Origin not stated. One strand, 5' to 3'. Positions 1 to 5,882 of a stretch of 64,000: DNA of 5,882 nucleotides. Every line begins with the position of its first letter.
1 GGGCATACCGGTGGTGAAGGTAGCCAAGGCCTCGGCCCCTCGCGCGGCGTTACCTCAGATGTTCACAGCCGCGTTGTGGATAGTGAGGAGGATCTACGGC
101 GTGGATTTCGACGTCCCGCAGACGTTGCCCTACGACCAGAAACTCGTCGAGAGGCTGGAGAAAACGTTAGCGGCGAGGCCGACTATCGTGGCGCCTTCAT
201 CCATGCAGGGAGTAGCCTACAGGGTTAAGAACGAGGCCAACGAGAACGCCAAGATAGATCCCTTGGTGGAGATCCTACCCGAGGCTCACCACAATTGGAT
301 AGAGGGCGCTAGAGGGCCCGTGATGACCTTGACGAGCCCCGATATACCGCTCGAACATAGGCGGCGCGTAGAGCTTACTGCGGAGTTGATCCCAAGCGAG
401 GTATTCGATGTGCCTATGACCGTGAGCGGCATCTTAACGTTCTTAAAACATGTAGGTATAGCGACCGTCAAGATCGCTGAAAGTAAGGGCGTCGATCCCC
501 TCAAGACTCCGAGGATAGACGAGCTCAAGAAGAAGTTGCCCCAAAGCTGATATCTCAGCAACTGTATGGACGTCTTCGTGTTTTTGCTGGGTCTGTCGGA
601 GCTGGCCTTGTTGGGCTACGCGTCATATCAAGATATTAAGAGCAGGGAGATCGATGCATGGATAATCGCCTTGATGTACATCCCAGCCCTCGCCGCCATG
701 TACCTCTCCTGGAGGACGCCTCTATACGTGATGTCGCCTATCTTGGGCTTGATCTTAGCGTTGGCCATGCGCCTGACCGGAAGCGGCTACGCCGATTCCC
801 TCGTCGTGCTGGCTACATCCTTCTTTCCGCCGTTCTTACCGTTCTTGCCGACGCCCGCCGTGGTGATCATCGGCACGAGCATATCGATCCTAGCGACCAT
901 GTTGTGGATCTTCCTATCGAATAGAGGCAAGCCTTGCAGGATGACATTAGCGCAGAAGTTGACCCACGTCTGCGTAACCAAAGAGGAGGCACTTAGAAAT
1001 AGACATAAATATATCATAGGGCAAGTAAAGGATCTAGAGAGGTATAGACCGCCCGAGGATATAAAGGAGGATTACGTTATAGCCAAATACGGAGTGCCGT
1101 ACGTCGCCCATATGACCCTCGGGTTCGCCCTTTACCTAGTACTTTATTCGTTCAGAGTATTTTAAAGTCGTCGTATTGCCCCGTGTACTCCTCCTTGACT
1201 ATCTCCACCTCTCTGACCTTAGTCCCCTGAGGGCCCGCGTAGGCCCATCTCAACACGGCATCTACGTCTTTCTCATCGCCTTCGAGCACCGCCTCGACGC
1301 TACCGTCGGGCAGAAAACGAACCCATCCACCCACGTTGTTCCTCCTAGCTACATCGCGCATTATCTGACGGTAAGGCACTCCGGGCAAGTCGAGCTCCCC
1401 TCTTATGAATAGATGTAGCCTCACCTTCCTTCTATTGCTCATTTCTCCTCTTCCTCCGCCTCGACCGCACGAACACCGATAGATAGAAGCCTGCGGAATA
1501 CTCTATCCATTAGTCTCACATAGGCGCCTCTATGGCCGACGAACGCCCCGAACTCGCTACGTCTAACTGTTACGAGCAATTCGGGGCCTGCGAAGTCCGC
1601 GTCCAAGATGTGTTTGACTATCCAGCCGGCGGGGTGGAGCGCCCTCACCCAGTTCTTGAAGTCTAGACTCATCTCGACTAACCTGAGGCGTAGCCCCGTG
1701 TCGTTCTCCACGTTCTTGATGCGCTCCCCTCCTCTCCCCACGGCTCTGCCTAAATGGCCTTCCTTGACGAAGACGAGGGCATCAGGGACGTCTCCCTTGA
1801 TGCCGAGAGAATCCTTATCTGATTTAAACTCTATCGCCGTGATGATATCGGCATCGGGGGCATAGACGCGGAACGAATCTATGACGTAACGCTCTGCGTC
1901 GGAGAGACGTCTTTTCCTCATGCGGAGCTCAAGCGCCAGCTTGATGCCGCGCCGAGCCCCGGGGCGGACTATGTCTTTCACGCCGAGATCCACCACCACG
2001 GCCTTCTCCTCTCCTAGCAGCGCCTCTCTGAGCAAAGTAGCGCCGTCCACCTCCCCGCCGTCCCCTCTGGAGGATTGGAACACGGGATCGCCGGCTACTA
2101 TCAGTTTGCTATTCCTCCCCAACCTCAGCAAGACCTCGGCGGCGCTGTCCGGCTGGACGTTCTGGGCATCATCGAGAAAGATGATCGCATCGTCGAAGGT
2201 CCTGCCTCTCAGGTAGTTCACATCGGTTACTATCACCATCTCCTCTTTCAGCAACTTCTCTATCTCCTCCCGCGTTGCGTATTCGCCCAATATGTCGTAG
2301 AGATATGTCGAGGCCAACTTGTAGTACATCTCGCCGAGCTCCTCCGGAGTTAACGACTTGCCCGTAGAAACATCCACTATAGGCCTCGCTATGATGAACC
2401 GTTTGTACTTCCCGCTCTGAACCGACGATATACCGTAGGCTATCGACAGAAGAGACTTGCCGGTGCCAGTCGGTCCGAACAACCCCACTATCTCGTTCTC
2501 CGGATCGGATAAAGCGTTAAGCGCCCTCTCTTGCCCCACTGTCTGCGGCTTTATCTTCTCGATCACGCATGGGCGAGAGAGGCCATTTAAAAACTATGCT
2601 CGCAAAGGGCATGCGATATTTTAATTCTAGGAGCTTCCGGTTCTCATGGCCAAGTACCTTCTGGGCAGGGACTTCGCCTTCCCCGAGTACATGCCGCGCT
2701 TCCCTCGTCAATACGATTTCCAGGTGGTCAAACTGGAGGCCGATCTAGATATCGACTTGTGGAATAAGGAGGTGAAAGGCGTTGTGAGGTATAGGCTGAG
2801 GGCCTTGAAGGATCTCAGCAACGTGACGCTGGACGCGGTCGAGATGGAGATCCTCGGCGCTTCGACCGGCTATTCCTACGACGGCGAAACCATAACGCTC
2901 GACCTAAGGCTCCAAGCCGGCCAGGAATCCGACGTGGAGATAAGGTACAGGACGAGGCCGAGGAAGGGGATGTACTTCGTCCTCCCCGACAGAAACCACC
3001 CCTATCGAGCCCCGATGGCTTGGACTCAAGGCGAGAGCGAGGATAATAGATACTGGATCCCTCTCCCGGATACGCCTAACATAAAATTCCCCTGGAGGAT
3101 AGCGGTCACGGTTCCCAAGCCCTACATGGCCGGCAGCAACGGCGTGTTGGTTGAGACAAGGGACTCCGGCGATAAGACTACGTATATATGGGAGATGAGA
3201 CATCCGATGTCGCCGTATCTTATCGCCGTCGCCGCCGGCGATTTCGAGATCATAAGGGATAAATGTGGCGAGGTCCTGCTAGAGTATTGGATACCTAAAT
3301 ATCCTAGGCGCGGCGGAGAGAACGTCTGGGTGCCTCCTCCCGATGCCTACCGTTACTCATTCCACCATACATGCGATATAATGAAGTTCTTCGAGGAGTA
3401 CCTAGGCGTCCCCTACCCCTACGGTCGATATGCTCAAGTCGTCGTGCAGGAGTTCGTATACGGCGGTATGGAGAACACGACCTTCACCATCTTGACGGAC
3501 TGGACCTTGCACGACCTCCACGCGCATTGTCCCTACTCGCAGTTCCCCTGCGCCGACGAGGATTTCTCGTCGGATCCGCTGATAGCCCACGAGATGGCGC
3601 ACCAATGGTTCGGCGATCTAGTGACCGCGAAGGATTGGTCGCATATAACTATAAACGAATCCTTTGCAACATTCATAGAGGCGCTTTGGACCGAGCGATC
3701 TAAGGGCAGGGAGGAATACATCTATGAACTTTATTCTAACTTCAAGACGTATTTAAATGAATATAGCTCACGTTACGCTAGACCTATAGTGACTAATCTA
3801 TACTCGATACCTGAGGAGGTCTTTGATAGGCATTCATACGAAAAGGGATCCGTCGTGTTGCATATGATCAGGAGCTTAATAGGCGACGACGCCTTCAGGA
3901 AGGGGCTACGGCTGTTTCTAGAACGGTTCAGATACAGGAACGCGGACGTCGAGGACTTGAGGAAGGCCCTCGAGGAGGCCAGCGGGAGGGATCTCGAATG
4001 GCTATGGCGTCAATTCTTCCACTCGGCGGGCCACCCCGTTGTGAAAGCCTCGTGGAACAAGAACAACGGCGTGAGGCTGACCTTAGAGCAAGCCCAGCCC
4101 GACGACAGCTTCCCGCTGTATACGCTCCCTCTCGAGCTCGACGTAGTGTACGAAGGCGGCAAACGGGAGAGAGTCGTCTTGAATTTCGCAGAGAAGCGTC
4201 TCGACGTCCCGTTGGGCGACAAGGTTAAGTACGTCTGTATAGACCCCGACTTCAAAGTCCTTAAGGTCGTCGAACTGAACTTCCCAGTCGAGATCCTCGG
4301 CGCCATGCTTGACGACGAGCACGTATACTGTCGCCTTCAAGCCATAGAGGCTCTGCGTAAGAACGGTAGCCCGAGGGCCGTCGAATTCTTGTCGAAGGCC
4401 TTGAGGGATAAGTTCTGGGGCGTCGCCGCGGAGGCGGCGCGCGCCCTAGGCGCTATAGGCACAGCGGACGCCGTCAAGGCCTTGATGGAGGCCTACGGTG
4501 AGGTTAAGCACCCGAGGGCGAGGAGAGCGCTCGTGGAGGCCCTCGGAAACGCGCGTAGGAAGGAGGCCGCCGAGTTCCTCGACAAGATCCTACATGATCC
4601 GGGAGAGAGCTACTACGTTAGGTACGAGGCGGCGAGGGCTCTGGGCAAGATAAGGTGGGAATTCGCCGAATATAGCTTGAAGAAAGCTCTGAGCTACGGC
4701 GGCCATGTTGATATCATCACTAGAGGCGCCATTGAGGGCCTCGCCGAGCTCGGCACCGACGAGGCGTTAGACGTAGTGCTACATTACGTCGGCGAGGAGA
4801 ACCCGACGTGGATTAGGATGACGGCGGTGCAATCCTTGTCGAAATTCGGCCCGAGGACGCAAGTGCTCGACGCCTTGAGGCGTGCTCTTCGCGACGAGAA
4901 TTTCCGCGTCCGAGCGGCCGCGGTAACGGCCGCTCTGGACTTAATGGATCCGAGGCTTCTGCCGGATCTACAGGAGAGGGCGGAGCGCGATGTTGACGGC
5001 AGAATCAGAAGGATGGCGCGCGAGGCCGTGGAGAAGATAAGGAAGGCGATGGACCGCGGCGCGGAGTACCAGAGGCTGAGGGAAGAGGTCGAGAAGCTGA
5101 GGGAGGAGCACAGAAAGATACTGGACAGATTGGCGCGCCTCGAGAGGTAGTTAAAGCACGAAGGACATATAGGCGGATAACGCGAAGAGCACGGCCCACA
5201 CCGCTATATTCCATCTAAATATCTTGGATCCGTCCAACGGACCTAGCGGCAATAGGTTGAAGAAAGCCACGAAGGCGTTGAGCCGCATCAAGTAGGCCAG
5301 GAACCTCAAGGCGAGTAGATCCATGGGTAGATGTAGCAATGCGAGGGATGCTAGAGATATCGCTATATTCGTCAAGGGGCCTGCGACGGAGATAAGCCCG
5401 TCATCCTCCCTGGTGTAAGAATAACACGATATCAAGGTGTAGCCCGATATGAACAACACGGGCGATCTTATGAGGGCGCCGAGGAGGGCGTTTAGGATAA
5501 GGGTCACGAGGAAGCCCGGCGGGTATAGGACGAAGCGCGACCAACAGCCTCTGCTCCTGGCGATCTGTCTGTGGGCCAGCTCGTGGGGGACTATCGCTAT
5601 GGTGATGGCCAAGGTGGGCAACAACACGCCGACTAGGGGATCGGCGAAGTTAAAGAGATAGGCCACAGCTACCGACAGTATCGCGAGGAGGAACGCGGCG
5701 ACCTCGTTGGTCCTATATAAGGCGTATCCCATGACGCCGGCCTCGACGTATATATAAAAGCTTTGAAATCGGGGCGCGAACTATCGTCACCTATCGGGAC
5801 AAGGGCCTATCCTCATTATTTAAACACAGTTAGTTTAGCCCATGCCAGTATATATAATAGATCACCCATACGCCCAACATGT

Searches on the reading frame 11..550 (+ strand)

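Call 46: search_protein_families(library=pfam, max_evalue=0.01, proteins=[window:11-550:+])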
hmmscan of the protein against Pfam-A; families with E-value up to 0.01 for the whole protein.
window:11-550:+ (179 aa): 1 family
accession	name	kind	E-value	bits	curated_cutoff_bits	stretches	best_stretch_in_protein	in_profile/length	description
PF10432.14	bact-PGI_C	-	1.9e-16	60.8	24.5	1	55-176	15-151/151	Bacterial phospho-glucose isomerase C-terminal SIS domain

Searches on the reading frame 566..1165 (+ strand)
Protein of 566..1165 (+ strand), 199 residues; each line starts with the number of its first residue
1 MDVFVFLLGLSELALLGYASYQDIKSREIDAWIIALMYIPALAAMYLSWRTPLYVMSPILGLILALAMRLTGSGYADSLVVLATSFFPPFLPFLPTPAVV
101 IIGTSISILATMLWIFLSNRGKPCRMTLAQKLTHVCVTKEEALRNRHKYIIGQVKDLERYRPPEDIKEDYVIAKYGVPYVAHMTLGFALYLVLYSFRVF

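Call 46: search_protein_families(library=pfam, max_evalue=0.01, proteins=[window:566-1165:+])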
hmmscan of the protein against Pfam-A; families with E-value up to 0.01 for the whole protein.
window:566-1165:+ (199 aa): 2 families
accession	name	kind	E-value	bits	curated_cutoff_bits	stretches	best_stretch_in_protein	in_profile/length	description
PF06847.16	Arc_PepC_II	-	0.0042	18.1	29.9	1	153-193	51-90/93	Archaeal Peptidase A24 C-terminus Type II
PF01478.23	Peptidase_A24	-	0.0046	17.8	26.5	1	13-106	4-98/104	Type IV leader peptidase family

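Call 49: search_protein_families(library=ncbifam, max_evalue=0.1, proteins=[window:566-1165:+])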
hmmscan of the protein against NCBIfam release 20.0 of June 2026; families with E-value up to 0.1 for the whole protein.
window:566-1165:+ (199 aa): 2 families
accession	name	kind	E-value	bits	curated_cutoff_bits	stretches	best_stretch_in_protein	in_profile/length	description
NF040695.1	FlaK_Arch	equivalog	3.2e-06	26.9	330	1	15-84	10-85/230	preflagellin peptidase FlaK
NF053826.1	PrePilPeptEppA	equivalog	0.0016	17.8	450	1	12-111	9-108/334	prepilin peptidase EppA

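Call 87: search_solved_structures(query=window:566-1165:+, max_evalue=10, show_alignments=2)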
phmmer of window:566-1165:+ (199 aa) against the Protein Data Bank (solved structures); distinct sequences matched with E-value up to 10: 1.
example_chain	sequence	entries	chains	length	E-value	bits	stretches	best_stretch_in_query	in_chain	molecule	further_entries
3buu_A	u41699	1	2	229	1.9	11.4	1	103-138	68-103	Uncharacterized LolA superfamily protein NE2245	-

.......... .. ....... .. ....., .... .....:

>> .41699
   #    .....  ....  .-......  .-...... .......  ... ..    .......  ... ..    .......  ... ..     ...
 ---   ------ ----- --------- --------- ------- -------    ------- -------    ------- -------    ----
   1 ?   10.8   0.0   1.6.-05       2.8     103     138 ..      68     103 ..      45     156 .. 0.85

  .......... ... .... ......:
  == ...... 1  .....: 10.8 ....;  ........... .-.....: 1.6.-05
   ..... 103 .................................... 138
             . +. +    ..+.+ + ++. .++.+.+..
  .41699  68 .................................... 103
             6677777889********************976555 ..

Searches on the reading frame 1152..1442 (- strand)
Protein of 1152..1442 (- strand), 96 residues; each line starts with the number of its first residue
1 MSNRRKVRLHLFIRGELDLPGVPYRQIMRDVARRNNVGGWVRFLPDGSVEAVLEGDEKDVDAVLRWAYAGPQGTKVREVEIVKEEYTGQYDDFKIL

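Call 46: search_protein_families(library=pfam, max_evalue=0.01, proteins=[window:1152-1442:-])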
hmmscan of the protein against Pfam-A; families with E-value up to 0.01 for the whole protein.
window:1152-1442:- (96 aa): 1 family
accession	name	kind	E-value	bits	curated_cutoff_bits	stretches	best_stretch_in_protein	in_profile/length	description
PF00708.24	Acylphosphatase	-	2.4e-16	60.2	22.5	1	10-95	2-85/85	Acylphosphatase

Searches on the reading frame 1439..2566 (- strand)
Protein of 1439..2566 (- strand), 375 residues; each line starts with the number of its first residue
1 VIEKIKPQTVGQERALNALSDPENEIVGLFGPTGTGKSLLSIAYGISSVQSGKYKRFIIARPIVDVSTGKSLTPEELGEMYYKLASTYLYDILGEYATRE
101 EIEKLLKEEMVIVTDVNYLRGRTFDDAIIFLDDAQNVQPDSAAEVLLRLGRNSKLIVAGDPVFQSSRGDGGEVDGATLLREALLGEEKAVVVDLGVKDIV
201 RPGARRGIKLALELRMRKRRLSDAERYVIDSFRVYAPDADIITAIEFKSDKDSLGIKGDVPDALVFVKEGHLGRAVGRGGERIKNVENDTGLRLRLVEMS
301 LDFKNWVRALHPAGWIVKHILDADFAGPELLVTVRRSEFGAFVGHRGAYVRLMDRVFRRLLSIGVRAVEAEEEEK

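Call 46: search_protein_families(library=pfam, max_evalue=0.01, proteins=[window:1439-2566:-])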
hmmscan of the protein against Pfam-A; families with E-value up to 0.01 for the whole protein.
window:1439-2566:- (375 aa): 6 families
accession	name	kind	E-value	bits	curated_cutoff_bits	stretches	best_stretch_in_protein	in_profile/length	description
PF02562.22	PhoH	-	8.4e-56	189.1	27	1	4-212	1-204/205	PhoH-like protein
PF13184.12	KH_5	-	1.1e-05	25.9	27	1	263-313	5-62/69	NusA-like KH domain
PF07650.23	KH_2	-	2.3e-05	24.5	22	1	249-298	14-62/78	KH domain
PF01695.23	IstB_IS21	-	0.00043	20.3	24.1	1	24-64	92-132/238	IstB-like ATP binding protein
PF00013.35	KH_1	-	0.0043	17.2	21.5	0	266-297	5-36/66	KH domain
PF13401.12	AAA_22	-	0.0075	17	27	0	27-156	8-119/130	AAA domain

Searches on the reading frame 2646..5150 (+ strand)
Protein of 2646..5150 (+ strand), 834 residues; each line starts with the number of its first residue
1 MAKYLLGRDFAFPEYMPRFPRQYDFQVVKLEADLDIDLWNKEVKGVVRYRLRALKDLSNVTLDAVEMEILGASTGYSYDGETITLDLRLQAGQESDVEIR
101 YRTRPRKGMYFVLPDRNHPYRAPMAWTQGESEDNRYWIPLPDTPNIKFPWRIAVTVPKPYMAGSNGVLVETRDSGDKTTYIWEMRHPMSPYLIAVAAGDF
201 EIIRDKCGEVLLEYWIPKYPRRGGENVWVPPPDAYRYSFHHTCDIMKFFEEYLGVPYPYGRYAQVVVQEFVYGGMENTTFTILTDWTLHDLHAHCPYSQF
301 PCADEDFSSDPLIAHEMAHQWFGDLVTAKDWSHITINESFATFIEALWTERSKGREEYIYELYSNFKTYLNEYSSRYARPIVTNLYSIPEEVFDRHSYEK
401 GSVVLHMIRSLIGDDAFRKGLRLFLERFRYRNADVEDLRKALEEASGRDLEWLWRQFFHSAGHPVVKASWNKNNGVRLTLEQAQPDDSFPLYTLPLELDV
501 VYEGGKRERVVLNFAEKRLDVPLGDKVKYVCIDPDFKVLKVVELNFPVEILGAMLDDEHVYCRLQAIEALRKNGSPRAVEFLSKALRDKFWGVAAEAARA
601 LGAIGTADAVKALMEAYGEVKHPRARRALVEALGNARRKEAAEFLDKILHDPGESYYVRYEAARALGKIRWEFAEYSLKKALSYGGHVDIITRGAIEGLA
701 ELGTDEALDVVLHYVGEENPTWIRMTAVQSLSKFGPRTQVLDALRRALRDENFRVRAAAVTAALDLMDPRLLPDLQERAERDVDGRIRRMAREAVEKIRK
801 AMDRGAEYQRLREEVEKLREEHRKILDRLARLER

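Call 65: search_protein_families(library=pfam, max_evalue=0.1, proteins=[window:2646-5150:+])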
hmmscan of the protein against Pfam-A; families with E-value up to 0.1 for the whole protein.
window:2646-5150:+ (834 aa): 9 families
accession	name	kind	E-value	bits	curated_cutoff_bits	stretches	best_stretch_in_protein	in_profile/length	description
PF01433.26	Peptidase_M1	-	2.2e-53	181.5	27.7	1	237-457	1-218/218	Peptidase family M1 domain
PF13646.12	HEAT_2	-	1.5e-37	128.2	27.7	4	550-618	3-72/88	HEAT repeats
PF03130.22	HEAT_PBS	-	7e-18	63.5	20.9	3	593-616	1-24/27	PBS lyase HEAT-like repeat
PF17900.6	Peptidase_M1_N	-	1.7e-17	64.6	25.8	1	22-192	4-186/186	Peptidase M1 N-terminal domain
PF02985.28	HEAT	-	8.4e-10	38.4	23.5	0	740-762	1-23/31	HEAT repeat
PF01347.28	Vitellogenin_N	-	9.5e-06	24.9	24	1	679-764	468-557/590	Lipoprotein amino terminal region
PF13513.12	HEAT_EZ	-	0.0049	17.8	27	0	738-762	27-51/55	HEAT-like repeat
PF12717.13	Cnd1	-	0.0062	17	26.4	1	740-820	22-106/162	non-SMC mitotic condensation complex subunit 1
PF21581.3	SCD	-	0.085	13.6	27.5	0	403-429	49-75/75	Stromalin conservative domain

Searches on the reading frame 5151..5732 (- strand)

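Call 46: search_protein_families(library=pfam, max_evalue=0.01, proteins=[window:5151-5732:-])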
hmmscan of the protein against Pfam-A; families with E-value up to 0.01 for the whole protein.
window:5151-5732:- (193 aa): 1 family
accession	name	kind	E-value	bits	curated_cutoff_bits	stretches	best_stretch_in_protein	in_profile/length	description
PF02163.28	Peptidase_M50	-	7.5e-10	39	27.2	2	141-173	159-191/221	Peptidase family M50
